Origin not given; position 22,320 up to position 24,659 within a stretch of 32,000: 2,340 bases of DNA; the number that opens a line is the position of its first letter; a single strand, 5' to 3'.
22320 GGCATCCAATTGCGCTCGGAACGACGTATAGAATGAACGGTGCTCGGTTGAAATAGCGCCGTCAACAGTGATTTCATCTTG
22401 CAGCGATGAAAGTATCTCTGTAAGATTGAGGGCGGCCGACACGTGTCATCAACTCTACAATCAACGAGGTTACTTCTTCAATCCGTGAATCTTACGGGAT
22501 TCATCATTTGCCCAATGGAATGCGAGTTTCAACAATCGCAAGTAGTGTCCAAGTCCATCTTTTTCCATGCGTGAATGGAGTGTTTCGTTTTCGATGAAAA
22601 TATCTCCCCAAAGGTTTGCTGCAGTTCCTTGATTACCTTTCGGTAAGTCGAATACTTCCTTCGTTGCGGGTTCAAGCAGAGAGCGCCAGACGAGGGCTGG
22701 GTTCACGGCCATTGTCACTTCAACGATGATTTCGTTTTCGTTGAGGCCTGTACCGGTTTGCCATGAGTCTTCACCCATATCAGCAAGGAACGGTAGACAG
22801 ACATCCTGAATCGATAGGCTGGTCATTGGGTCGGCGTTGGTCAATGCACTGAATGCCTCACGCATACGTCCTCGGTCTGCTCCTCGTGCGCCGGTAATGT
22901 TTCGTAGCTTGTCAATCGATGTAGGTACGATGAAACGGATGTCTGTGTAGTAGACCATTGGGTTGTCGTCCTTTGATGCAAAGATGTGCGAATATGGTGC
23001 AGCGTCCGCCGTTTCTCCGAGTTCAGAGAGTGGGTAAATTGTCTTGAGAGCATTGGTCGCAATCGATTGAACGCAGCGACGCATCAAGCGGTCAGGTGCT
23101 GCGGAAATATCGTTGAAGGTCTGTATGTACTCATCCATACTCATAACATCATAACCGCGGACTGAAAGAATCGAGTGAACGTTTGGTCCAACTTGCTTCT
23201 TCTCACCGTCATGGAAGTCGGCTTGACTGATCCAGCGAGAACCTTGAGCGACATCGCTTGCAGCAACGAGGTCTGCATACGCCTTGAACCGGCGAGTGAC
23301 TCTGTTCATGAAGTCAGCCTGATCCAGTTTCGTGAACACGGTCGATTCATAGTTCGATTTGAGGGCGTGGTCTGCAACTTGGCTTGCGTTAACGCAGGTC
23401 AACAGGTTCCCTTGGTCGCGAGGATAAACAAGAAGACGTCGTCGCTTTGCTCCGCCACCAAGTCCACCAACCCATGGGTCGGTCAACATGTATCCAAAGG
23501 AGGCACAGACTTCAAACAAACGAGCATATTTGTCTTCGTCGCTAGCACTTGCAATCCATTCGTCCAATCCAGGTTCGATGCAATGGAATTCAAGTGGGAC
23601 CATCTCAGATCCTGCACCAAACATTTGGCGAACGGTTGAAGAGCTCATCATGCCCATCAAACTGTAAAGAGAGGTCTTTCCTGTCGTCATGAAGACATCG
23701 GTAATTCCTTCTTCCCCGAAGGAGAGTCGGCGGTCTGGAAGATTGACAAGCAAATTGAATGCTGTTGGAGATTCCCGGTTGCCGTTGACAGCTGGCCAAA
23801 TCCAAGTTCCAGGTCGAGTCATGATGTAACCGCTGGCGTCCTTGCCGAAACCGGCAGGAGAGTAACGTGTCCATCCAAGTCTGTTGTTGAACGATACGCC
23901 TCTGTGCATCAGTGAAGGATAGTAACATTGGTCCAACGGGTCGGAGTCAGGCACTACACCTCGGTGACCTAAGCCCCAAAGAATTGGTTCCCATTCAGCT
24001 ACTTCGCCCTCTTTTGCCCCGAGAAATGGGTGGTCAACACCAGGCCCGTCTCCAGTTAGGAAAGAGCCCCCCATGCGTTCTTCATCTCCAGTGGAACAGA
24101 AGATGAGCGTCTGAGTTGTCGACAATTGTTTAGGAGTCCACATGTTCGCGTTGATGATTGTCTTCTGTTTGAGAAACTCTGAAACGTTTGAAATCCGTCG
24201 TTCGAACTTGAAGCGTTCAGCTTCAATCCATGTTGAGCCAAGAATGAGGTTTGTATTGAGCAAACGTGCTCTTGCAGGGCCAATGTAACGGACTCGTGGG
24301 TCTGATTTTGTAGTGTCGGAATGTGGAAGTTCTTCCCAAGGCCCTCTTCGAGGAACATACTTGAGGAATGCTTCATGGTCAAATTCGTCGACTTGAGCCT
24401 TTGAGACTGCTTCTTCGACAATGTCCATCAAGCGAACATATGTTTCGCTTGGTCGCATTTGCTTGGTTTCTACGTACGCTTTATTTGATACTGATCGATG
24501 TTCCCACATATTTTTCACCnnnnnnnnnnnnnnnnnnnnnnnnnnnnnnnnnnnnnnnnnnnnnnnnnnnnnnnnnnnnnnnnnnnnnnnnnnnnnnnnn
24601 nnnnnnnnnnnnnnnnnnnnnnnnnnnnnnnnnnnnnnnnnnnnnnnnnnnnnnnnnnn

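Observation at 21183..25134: Tightly coupled three-gene orphan module: acidic-tailed 2-TM protein + 679-aa motif-less protein + tail-anchored long-helix protein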

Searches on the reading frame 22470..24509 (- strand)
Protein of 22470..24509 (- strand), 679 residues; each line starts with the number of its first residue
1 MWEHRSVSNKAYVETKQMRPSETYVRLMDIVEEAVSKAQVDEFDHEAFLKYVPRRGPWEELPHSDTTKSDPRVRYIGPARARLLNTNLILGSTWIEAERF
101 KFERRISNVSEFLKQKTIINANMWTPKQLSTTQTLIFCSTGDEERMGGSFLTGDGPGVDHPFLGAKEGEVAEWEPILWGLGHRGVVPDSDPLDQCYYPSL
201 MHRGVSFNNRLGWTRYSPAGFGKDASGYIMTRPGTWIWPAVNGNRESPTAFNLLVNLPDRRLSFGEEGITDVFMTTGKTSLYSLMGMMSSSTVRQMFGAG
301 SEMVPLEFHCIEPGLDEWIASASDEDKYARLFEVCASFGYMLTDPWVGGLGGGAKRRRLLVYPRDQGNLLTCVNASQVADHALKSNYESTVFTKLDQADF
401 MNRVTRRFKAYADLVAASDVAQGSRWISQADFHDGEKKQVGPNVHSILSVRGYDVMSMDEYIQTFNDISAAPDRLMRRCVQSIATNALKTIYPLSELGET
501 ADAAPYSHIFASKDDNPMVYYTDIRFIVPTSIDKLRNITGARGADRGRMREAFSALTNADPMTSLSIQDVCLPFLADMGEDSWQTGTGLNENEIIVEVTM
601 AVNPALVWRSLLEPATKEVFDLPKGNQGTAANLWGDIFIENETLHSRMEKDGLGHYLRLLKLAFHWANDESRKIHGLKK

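Call 3: search_protein_families(library=pfam, proteins=[window:22470-24509:-], max_evalue=0.1)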
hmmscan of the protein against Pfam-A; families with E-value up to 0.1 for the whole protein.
window:22470-24509:- (679 aa): 0 families

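Call 4: search_protein_families(library=ncbifam, proteins=[window:22470-24509:-], max_evalue=0.1)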
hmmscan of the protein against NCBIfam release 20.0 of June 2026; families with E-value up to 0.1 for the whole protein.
window:22470-24509:- (679 aa): 0 families

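Call 8: find_homologous_proteins(query=window:22470-24509:-)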
Query window:22470-24509:- (679 aa): 160 proteins with E <= 0.001 among 7891 candidates; the best 120 are listed.
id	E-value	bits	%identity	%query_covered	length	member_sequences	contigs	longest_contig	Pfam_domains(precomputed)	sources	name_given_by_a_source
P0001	0.0e+0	1558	97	100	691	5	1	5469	-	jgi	jgi:hypothetical protein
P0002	0.0e+0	1527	98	97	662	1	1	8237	-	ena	-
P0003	0.0e+0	1526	98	97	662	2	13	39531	-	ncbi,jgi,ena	-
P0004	0.0e+0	1526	98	97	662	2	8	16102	-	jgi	jgi:hypothetical protein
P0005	0.0e+0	1524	98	97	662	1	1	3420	-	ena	-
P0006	0.0e+0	1524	98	97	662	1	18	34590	-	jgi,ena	-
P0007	0.0e+0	1523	98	97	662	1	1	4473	-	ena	-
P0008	0.0e+0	1518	97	97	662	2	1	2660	-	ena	-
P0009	0.0e+0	1503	98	96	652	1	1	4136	-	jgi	-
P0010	0.0e+0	1501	92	100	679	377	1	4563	-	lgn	-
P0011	0.0e+0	1466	91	100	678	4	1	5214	-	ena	-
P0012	0.0e+0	1463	93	100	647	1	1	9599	-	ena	-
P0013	0.0e+0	1447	90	100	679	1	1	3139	-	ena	-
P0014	0.0e+0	1435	88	100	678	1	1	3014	-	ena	-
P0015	0.0e+0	1435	88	100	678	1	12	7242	-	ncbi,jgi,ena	-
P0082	0.0e+0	1338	82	100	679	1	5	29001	-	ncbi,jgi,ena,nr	ncbi:MAG TPA: hypothetical protein HA354_01985 [Candidatus Poseidoniaceae archaeon]|nr:MAG TPA: hypo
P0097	0.0e+0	1329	81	100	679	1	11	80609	-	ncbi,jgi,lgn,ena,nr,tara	ncbi:MAG TPA: hypothetical protein HA359_07335 [Candidatus Poseidoniaceae archaeon]|nr:MAG TPA: hypo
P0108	0.0e+0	1257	77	100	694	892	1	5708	-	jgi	-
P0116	0.0e+0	1205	75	100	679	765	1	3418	-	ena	-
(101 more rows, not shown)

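Call 9: search_solved_structures(query=window:22470-24509:-, max_evalue=1)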
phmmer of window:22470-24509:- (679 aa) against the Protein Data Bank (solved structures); distinct sequences matched with E-value up to 1: 0.

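Call 13: find_related_loci(query=A1, collection=genome_contigs, flank=8000)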
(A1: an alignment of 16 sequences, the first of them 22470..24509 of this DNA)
Query A1 (679 aa) in genome_contigs; peptide patterns used: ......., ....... (x = any residue, [..] = any of these).
249 stretches matched a pattern; 183 encode a relative of the query (tblastn E <= 1e-3); the best 80 are kept; 80 distinct loci.
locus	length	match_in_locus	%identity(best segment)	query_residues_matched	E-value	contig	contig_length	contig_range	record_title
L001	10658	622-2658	98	1-679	0e+0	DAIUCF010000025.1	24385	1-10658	MAG TPA_asm: Candidatus Poseidoniaceae archaeon isolate CTOTU8138 NODE_1154_length_24385_cov_13.809864, whole genome sho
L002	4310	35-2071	98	1-679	0e+0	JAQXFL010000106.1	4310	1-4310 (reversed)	MAG: Candidatus Poseidoniaceae archaeon isolate cluster3-bin.87 k119_320523, whole genome shotgun sequence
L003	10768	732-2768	97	1-679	0e+0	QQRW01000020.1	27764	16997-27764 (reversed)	MAG: Candidatus Poseidoniales archaeon isolate bin_112 U_43171-20, whole genome shotgun sequence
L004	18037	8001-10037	93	1-679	0e+0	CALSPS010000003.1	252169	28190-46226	MAG: Candidatus Poseidoniaceae archaeon isolate C_MB351 genome assembly, contig: contig_4277_C_MB351, whole genome shotg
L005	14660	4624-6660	95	1-679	0e+0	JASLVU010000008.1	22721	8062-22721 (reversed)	MAG: Candidatus Poseidoniaceae archaeon isolate ETNP17_MAG_7 NODE_8_length_22721_cov_3.033828, whole genome shotgun sequ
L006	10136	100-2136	93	1-679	0e+0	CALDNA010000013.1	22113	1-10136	MAG TPA_asm: uncultured euryarchaeote isolate ERR599035_bin.45_CONCOCT_v1.1_MAG genome assembly, contig: ERZ840559.780,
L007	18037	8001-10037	93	1-679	0e+0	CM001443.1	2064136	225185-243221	MAG: uncultured Candidatus Poseidoniales archaeon isolate MG-II chromosome, whole genome shotgun sequence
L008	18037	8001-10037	94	1-679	0e+0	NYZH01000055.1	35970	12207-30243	MAG: Methanobacteriota archaeon isolate ARS60 16139, whole genome shotgun sequence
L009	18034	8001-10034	92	1-678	0e+0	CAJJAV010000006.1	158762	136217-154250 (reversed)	uncultured Candidatus Poseidoniales archaeon isolate FRAM18_bin109 genome assembly, contig: FRAM17_bin109-6, whole genom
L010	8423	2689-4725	92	1-679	0e+0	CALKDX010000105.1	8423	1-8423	MAG: Candidatus Poseidoniaceae archaeon isolate S4_Bin_Bin_159_sub_1 genome assembly, contig: c_000001749717, whole geno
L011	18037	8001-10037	93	1-679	0e+0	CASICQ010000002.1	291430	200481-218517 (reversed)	MAG: Candidatus Poseidoniaceae archaeon isolate FRAM_WSC20_S10_BML_bin_147_1 genome assembly, contig: FRAM_WSC20_S10_BML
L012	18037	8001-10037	92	1-679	0e+0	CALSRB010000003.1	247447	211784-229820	MAG: Candidatus Poseidoniaceae archaeon isolate B_MB87 genome assembly, contig: contig_12023_B_MB87, whole genome shotgu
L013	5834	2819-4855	93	1-679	0e+0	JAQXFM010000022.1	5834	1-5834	MAG: Candidatus Poseidoniaceae archaeon isolate cluster3-bin.98 k119_3502, whole genome shotgun sequence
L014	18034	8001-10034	91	1-678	0e+0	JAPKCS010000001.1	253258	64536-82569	MAG: Candidatus Poseidoniaceae archaeon isolate ANT-70 NODE_2_length_253258_cov_16.196629, whole genome shotgun sequence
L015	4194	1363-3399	92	1-679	0e+0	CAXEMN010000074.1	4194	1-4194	MAG TPA_asm: uncultured Candidatus Poseidoniales archaeon isolate ERR598963_concoct_97 genome assembly, contig: ERZ83144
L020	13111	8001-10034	87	1-678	0e+0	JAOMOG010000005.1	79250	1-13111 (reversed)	Candidatus Poseidoniaceae archaeon isolate AH-273-O19 AH-273-O19_NODE_5, whole genome shotgun sequence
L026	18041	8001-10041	87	1-678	0e+0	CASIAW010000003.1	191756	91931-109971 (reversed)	MAG: Candidatus Poseidoniaceae archaeon isolate FRAM_WSC20_S26_SRF_bin_100_1 genome assembly, contig: FRAM_WSC20_S26_SW_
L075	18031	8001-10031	74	1-677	0e+0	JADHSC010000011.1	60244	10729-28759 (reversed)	MAG: Candidatus Poseidoniaceae archaeon isolate BS30m-G39 BS307-30m-sub-C24, whole genome shotgun sequence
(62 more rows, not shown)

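Call 20: search_protein_families(library=pfam, proteins=[L075:2056-4341:+, L075:4381-4920:+, L075:4925-5425:+, L075:5638-7398:+, L075:7411-7989:+, L075:10031-11134:-, L075:11004-11702:+, L075:11756-12508:-, L075:12478-13185:-, L075:13717-15030:+], max_evalue=0.001)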
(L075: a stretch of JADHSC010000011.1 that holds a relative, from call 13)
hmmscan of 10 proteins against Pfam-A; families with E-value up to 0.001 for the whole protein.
L075:2056-4341:+ (761 aa): 20 families
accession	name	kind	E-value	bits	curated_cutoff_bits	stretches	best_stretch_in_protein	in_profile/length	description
PF14559.12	TPR_19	-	7.8e-30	103.5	25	3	620-677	5-61/68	Tetratricopeptide repeat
PF07719.23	TPR_2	-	1.7e-22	78.1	27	0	542-571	5-34/34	Tetratricopeptide repeat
PF00515.34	TPR_1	-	4.6e-20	71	27.8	0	675-706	2-33/34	Tetratricopeptide repeat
PF13431.12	TPR_17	-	6.9e-20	70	24.4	0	629-660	2-33/34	Tetratricopeptide repeat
PF13181.12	TPR_8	-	6.6e-19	66.9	25.7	0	675-707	2-34/34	Tetratricopeptide repeat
PF13428.12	TPR_14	-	1e-17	63.2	23.5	0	642-681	3-42/44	Tetratricopeptide repeat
PF13432.12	TPR_16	-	3.2e-16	59.9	32.7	2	610-672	1-63/65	Tetratricopeptide repeat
PF13371.12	TPR_9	-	2.3e-12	47.2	35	1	647-707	2-62/73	Tetratricopeptide repeat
PF23914.1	TPR_CcmH_CycH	-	3.5e-11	43.6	42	0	157-236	55-137/158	Cytochrome c-type biogenesis protein H TPR domain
PF13174.12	TPR_6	-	3.2e-09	37.3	26.3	0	610-637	4-31/33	Tetratricopeptide repeat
PF12895.13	ANAPC3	-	7.9e-09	36.1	27.2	0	595-665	12-81/82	Anaphase-promoting complex, cyclosome, subunit 3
PF13414.12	TPR_11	-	2.4e-08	34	26.8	0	651-685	5-39/42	TPR repeat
PF14561.12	TPR_20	-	3.1e-07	31.1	25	0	270-331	5-65/90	Tetratricopeptide repeat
PF13424.12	TPR_12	-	4.8e-07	30.3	30.1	1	612-671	9-76/77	Tetratricopeptide repeat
PF12569.14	NatA_aux_su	-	8e-06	25.5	33.3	0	265-319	204-258/515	N-terminal acetyltransferase A, auxiliary subunit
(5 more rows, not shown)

L075:4381-4920:+ (179 aa): 2 families
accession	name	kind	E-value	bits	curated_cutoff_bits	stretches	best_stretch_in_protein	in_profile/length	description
PF08534.16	Redoxin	-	5.3e-18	65.7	26.6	1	4-143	1-141/148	Redoxin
PF00578.27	AhpC-TSA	-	1.7e-15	57.5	26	1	5-132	1-123/124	AhpC/TSA family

L075:4925-5425:+ (166 aa): 2 families
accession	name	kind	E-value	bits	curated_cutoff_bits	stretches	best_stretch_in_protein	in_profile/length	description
PF00903.31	Glyoxalase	-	1.2e-10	42.3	20.6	1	33-152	4-121/121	Glyoxalase/Bleomycin resistance protein/Dioxygenase superfamily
PF22677.2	Ble-like_N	-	3.9e-05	23.8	24.5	1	33-64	4-35/41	Bleomycin resistance protein-like N-terminal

L075:5638-7398:+ (586 aa): 2 families
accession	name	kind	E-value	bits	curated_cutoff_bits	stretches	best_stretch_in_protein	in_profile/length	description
PF04389.22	Peptidase_M28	-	4.2e-19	69.5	21.3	1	280-389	10-100/193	Peptidase family M28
PF01546.33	Peptidase_M20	-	0.00067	20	24.6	0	287-372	2-88/206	Peptidase family M20/M25/M40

L075:7411-7989:+ (192 aa): 0 families

L075:10031-11134:- (367 aa): 1 family
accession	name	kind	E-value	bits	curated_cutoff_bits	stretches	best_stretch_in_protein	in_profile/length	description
PF02163.28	Peptidase_M50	-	9.4e-08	32.1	27.2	1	180-326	2-188/221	Peptidase family M50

L075:11004-11702:+ (232 aa): 0 families

L075:11756-12508:- (250 aa): 2 families
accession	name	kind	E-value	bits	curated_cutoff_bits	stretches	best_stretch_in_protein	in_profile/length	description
PF07973.19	tRNA_SAD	-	1.3e-12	48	24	1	202-245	1-43/44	Threonyl and Alanyl tRNA synthetase second additional domain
PF01411.24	tRNA-synt_2c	-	7.5e-12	45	30.3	1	23-102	470-551/552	tRNA synthetases class II (A)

L075:12478-13185:- (235 aa): 0 families

L075:13717-15030:+ (437 aa): 5 families
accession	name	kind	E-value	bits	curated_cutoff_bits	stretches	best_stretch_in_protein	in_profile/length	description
PF10996.14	Beta-Casp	-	9e-16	58.9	27.7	1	246-355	1-120/120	Beta-Casp domain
PF00753.33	Lactamase_B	-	4e-08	33.9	22.7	1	68-193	44-161/196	Metallo-beta-lactamase superfamily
PF12706.13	Lactamase_B_2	-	1.1e-06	28.9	27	1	39-212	4-171/200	Beta-lactamase superfamily domain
PF16661.11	Lactamase_B_6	-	2.4e-05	24.2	27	1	46-189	8-169/193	Metallo-beta-lactamase superfamily domain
PF07521.17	RMMBL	-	2.8e-05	24.5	21.6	1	369-428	3-63/63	Zn-dependent metallo-hydrolase RNA specificity domain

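Call 21: predict_structure(alignment_id=A1)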
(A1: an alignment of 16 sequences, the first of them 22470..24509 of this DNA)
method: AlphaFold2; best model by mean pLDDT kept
length: 679 residues; sequences in the alignment: 16
mean_pLDDT: 31.5   pTM: 0.24
mean pLDDT of the five models: 31.5, 31.3, 31.2, 29.6, 29.5
residues with pLDDT >= 90: 0; 70-90: 9; 50-70: 39; < 50: 631
segments of 3 or more residues with pLDDT < 50: 1-13, 16-35, 37-607, 613-634
pLDDT, mean of each block of 10 residues (from residue 1): 35 48 44 46 41 29 29 24 21 22 25 22 22 21 23 28 29 20 24 23 19 20 25 23 22 19 21 21 19 22 20 29 33 31 28 24 23 23 24 28 31 29 23 26 23 28 32 41 45 38 36 38 36 40 37 38 30 29 27 35 47 45 39 57 72 55 59 57
secondary structure, 60 per line:
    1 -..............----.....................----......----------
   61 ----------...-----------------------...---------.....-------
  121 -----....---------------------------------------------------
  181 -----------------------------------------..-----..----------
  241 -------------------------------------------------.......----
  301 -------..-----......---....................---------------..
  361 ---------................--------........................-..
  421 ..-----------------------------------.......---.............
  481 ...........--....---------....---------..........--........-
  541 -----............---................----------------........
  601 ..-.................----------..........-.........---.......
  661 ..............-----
elements in order (helices of 4 or more, strands of 3 or more residues): H2-15 H20-40 H45-50 H109-113 H126-129 H290-296 H315-320 H324-343 H370-385 H394-417 H419-422 H458-464 H468-491 H494-497 H507-510 E520-529 H532-539 H546-557 H561-576 E593-602 H604-620 H631-640 H642-650 H654-674

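Call 22: search_protein_representatives(alignment_id=A1)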
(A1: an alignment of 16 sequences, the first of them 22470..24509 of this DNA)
Query: 16 sequences, 679 profile positions. Proteins with E-value up to 0.001 (for the whole library): 90; up to 1e-10: 71; up to 1e-30: 35. The best 90 are listed.
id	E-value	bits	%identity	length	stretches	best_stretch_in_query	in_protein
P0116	0.0e+00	1425.9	-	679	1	1-677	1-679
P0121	7.4e-101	355.1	-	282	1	1-234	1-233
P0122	6.7e-79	282.5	-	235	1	84-235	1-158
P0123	7.2e-74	265.9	-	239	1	230-403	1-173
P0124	1.4e-67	245.1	-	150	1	1-143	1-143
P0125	6.3e-62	226.4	-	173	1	439-607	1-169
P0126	3.6e-61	223.9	-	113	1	123-231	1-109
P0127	7.1e-58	213.0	-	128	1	287-401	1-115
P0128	1.6e-55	205.3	-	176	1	16-132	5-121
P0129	8.9e-49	183.0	-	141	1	99-240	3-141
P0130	1.7e-48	182.0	-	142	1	84-196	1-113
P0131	4.7e-48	180.6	-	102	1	239-320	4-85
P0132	9.4e-46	173.0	-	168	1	13-135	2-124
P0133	1.9e-45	171.9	-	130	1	401-500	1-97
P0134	6.9e-45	170.1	-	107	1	146-228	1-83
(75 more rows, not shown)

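Call 23: search_solved_structures(query=A1, max_evalue=10)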
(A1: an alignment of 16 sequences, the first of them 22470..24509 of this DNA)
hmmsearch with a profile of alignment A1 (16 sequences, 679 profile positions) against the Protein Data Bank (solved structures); distinct sequences matched with E-value up to 10: 3.
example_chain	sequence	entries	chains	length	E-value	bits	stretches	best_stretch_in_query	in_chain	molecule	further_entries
9v4i_A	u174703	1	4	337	1.6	10.2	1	399-433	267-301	prenyltransferase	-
9v4g_A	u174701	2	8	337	1.6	10.2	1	399-433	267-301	prenyltransferase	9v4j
9v4h_A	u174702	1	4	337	1.6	10.2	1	399-433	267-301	prenyltransferase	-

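Call 24: search_protein_families(library=phrogs, proteins=[window:22470-24509:-], max_evalue=1)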
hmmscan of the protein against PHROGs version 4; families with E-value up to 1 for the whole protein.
window:22470-24509:- (679 aa): 0 families

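Call 25: search_protein_families(library=padloc, proteins=[window:22470-24509:-], max_evalue=1)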
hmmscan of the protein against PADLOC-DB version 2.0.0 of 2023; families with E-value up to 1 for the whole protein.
window:22470-24509:- (679 aa): 0 families
